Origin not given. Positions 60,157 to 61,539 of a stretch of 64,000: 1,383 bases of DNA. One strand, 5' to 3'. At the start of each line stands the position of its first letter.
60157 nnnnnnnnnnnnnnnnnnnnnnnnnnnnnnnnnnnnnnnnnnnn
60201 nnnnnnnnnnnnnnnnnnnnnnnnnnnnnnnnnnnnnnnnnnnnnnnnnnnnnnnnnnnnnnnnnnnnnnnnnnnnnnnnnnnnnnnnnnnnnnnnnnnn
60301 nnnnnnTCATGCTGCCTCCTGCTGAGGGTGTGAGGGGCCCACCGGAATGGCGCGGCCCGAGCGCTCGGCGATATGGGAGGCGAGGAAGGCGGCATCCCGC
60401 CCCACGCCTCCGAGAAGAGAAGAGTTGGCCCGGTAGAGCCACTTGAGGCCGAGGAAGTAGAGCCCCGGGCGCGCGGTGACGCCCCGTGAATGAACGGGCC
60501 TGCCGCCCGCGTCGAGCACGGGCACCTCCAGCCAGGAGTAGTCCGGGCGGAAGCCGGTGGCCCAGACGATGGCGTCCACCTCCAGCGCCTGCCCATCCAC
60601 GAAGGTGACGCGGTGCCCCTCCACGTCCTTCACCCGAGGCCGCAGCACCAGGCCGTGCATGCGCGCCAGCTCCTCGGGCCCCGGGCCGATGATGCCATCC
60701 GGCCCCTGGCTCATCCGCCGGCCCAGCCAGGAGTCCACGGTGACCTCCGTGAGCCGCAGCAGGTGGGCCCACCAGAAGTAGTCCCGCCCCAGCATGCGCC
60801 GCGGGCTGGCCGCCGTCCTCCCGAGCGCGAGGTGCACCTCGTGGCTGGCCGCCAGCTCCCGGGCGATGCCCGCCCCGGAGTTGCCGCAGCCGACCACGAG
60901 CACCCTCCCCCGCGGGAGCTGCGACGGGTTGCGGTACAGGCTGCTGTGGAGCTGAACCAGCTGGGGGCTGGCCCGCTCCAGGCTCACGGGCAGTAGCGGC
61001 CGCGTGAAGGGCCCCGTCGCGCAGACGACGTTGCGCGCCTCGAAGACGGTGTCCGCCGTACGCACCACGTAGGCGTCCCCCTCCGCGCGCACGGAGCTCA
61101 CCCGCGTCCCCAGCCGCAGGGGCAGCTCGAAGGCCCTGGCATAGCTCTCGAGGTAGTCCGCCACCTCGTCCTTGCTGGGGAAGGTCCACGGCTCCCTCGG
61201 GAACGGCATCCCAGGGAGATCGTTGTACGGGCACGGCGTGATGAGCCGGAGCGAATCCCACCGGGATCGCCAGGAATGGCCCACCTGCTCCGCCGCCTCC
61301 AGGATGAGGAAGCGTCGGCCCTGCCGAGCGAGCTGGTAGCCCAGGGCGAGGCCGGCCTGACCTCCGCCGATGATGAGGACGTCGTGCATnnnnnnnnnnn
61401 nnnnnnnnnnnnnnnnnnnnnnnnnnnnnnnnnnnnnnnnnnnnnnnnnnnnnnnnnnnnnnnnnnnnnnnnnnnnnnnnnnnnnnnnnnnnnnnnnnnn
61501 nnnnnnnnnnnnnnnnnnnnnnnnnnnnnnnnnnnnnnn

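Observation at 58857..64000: Edge of a biosynthetic gene cluster: terminal NRPS A-T-TE module with FMO, LLM monooxygenase and SnoaL-like genes in one minus-strand operon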

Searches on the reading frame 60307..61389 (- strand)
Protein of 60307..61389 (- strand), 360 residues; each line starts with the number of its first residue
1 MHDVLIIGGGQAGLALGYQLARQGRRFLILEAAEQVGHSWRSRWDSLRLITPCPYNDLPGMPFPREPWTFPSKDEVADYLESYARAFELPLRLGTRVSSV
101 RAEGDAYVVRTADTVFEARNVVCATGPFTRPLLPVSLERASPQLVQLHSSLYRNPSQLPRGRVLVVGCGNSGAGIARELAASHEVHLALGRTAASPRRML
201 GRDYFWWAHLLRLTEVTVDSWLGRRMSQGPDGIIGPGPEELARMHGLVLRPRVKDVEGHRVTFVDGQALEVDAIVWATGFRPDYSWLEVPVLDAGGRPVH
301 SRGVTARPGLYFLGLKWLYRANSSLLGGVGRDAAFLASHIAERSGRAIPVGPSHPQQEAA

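Call 6: search_protein_families(library=pfam, proteins=[window:60307-61389:-], max_evalue=0.001)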
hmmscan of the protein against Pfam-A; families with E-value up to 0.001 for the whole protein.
window:60307-61389:- (360 aa): 16 families
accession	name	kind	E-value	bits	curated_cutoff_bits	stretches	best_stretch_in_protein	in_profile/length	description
PF13738.12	Pyr_redox_3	-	7.8e-33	114.5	30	1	5-189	1-194/305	Pyridine nucleotide-disulphide oxidoreductase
PF01266.30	DAO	-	2e-15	57.6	27.9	1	3-43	1-39/353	FAD dependent oxidoreductase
PF07992.20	Pyr_redox_2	-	2.2e-15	57.3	26.1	1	2-314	1-274/291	Pyridine nucleotide-disulphide oxidoreductase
PF13434.12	Lys_Orn_oxgnase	-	1.6e-14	54.2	21.3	1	69-183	90-211/339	L-lysine 6-monooxygenase/L-ornithine 5-monooxygenase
PF00743.25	FMO-like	-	2.3e-12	46.6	22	1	61-185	71-209/532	Flavin-binding monooxygenase-like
PF13450.12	NAD_binding_8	-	1.4e-09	38.5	21.9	1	6-43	1-38/68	NAD(P)-binding Rossmann-like domain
PF05834.18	Lycopene_cycl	-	3.9e-09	36.5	23.4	0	3-40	1-44/380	Lycopene cyclase protein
PF01593.30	Amino_oxidase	-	1.6e-08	34.8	19.8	0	76-127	206-256/443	Flavin containing amine oxidoreductase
PF13454.12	NAD_binding_9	-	4.8e-08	33.6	21.8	0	68-127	87-154/155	FAD-NAD(P)-binding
PF03486.20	HI0933_like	-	1.2e-07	31.9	50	0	2-38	1-37/244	HI0933-like protein Rossmann domain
PF00890.30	FAD_binding_2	-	2.9e-07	30.5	20.4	1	3-37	1-35/414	FAD binding domain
PF01494.25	FAD_binding_3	-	2.5e-06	27.4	22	1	3-35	3-35/349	FAD binding domain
PF01946.23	Thi4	-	2.6e-05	24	26.2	0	2-36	18-53/235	Thi4 family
PF01134.28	GIDA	-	0.00038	20.1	22.1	0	3-30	1-28/391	Glucose inhibited division protein A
PF00070.33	Pyr_redox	-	0.00041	21.3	22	0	4-36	2-34/82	Pyridine nucleotide-disulphide oxidoreductase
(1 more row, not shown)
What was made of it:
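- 60307..61389 (-): FAD/NAD(P)H two-dinucleotide-binding flavoprotein monooxygenase, 360 aa (type II FMO / CzcO-like). Pyr_redox_3 114.5 bits, FMO-like, Lys_Orn_oxgnase (call 6).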

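Call 7: search_protein_families(library=ncbifam, proteins=[window:60307-61389:-], max_evalue=0.001)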
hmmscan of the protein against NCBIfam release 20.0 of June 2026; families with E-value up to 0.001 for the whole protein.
window:60307-61389:- (360 aa): 35 families (the best 25 are shown)
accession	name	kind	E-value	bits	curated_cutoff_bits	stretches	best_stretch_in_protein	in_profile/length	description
TIGR04046.1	MSMEG_0569_nitr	hypoth_equivalog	3.6e-77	260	498.35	2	3-223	2-225/400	MSMEG_0569 family flavin-dependent oxidoreductase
NF040505.1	ArsO_flavin_mono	equivalog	5.7e-62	210.2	425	1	2-342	1-344/346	ArsO family NAD(P)H-dependent flavin-containing monooxygenase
TIGR04018.1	Bthiol_YpdA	hypoth_equivalog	8.9e-17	60.9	339.9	1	3-180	1-172/316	YpdA family putative bacillithiol disulfide reductase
NF008425.0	PRK11259.1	equivalog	5.2e-09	35.5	257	1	2-48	5-50/377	N-methyl-L-tryptophan oxidase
TIGR00275.1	TIGR00275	subfamily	1.6e-08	33.9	183.8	0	4-38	1-35/401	aminoacetone oxidase family FAD-binding enzyme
TIGR02032.1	GG-red-SF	subfamily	2.2e-08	34.1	158.8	1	3-36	2-35/297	geranylgeranyl reductase family protein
TIGR01790.1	carotene-cycl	subfamily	2.2e-08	33.6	209.5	1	3-44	1-40/387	lycopene cyclase family protein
NF003437.0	PRK04965.1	equivalog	2.3e-08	33.5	392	0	80-182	64-163/378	NADH:flavorubredoxin reductase NorW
TIGR03467.1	HpnE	equivalog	8.5e-08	31.9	283.05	1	4-45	1-42/430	hydroxysqualene dehydroxylase HpnE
TIGR01377.1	soxA_mon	subfamily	3.6e-07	29.3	479.65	0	2-43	1-41/381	amino oxidase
NF005560.0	PRK07233.1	equivalog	4.7e-07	29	252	1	4-37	3-36/435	hypothetical protein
NF058570.1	trimeth_mono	equivalog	4.8e-07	29.3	675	1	249-288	240-279/443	trimethylamine monooxygenase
NF004832.0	PRK06184.1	subfamily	1.3e-06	27.5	476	1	2-37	7-42/506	hypothetical protein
NF009410.0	PRK12771.1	subfamily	1.6e-06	27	516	1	3-37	140-174/566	NAD(P)-binding protein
TIGR03364.1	HpnW_proposed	hypoth_equivalog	5e-06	25.8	285.1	0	3-35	2-34/365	TIGR03364 family FAD-dependent oxidoreductase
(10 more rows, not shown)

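Call 8: find_encoding_contigs(protein=window:60307-61389:-, flank=10000, max_places=6)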
Protein window:60307-61389:- (360 aa): 2 contigs read that carry it; 2 places shown.
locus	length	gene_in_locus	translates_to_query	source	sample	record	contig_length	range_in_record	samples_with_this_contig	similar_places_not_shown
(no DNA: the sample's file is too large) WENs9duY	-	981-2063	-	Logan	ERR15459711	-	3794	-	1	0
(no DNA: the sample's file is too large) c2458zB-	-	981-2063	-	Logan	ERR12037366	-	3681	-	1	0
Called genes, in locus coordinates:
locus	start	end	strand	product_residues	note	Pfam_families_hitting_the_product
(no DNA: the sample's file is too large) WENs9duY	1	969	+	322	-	?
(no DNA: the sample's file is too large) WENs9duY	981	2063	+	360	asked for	PF00890:FAD_binding_2 (weak), PF01266:DAO (weak), PF01494:FAD_binding_3 (faint), PF07992:Pyr_redox_2, PF13450:NAD_binding_8 (weak), PF13738:Pyr_redox_3, PF00743:FMO-like, PF13434:Lys_Orn_oxgnase, +4 more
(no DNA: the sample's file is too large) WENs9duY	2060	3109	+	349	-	PF00296:Bac_luciferase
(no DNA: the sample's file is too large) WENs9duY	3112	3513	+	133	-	PF12680:SnoaL_2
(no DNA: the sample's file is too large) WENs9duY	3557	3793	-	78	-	?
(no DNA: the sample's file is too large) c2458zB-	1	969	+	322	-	?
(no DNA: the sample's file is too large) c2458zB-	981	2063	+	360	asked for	PF00890:FAD_binding_2 (weak), PF01266:DAO (weak), PF01494:FAD_binding_3 (faint), PF07992:Pyr_redox_2, PF13450:NAD_binding_8 (weak), PF13738:Pyr_redox_3, PF00743:FMO-like, PF13434:Lys_Orn_oxgnase, +4 more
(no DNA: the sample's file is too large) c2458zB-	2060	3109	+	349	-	PF00296:Bac_luciferase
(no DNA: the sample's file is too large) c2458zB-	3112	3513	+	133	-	PF12680:SnoaL_2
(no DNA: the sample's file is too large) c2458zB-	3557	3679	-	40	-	?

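Call 21: search_solved_structures(query=window:60307-61389:-, max_evalue=0.00001)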
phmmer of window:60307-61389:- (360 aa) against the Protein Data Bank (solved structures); distinct sequences matched with E-value up to 0.00001: 26.
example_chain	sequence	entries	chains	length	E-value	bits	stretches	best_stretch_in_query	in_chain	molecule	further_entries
4usq_A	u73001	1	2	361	9.5e-43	149.8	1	3-341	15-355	PYRIDINE NUCLEOTIDE-DISULFIDE OXIDOREDUCTASE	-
4usr_A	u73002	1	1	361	2.6e-42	148.3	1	3-341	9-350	MONOOXYGENASE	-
4c5o_A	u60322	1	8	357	2.7e-33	118.7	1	3-331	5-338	FLAVIN MONOOXYGENASE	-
4a9w_A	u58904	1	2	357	5.8e-33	117.6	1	3-331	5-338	MONOOXYGENASE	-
8z16_A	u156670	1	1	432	9e-24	87.3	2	4-188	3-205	Flavin-dependent monooxygenase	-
8z12_A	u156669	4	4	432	1.5e-23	86.6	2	4-188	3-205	Flavin-dependent monooxygenase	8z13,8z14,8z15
8z17_A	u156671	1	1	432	1.6e-23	86.6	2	4-188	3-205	Flavin-dependent monooxygenase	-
8acs_A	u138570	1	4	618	8e-22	80.9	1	5-178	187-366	FAD-dependent oxidoreductase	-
6wpu_A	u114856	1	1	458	1.4e-11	47.2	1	69-214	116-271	Flavin-containing monooxygenase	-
5nmw_A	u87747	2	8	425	1.2e-09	40.9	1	3-187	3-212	Flavin-containing monooxygenase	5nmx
6jdk_A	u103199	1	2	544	2.3e-09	39.9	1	2-189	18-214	Baeyer-Villiger monooxygenase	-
3d1c_A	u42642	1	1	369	8.3e-09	38.1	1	2-182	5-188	Flavin-containing Putative Monooxygenase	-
7al4_D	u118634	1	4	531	1.9e-08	36.9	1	5-184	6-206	Ancestral Flavin-containing monooxygenase 1 (mammalian)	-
6xbb_A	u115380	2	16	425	4.6e-08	35.7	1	70-197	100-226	Monooxigenase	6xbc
6se3_D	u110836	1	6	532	5.7e-08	35.4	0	4-207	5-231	Ancestral Flavin-containing monooxygenase (FMO) 3-6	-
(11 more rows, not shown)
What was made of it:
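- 60307..61389 (-): The closest solved structures are the FMOs 4usq, 4usr and 4a9w (call 21).
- Closest known: Bacterial type II FMOs. Same: About 360 aa, two Rossmann motifs, best PDB and NCBIfam matches (calls 7, 21).
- The closest solved relatives of the FMO are the bacterial FMOs 4usq, 4usr and 4a9w (call 21), which I recall to catalyse sulfoxidation. There are weak hits to thioredoxin-reductase-like proteins (call 21). The best matches are proteins deposited as monooxygenases (call 21).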

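Call 68: list_cluster_members(proteins=[P0121, window:60307-61389:-, window:58857-59258:-])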
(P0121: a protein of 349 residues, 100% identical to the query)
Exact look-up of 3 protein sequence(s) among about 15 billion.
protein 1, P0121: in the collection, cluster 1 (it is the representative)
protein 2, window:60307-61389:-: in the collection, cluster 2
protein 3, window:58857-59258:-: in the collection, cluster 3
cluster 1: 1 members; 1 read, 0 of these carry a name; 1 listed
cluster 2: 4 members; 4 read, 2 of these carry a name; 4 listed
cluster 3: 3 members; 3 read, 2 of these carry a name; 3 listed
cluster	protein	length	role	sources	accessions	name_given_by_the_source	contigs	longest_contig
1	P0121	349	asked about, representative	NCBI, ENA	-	-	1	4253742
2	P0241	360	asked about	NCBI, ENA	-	-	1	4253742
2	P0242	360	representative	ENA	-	-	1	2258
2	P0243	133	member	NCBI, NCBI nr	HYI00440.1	MAG TPA: hypothetical protein VD972_31070, partial [Hyalangium sp.] | hypothetical protein [Hyalangium sp.]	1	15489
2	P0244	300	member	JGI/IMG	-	putative flavoprotein involved in K+ transport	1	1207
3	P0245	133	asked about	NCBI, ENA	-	-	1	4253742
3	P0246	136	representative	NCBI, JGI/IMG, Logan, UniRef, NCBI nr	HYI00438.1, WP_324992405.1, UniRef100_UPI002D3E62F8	nuclear transport factor 2 family protein [Hyalangium sp.] | nuclear transport factor 2 family protein n=1 Tax=Hyalangium sp. TaxID=2028555 ...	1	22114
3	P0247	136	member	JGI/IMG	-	ketosteroid isomerase-like protein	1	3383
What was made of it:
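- Tried and rejected: Cluster look-up gave no organism name (call 68).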
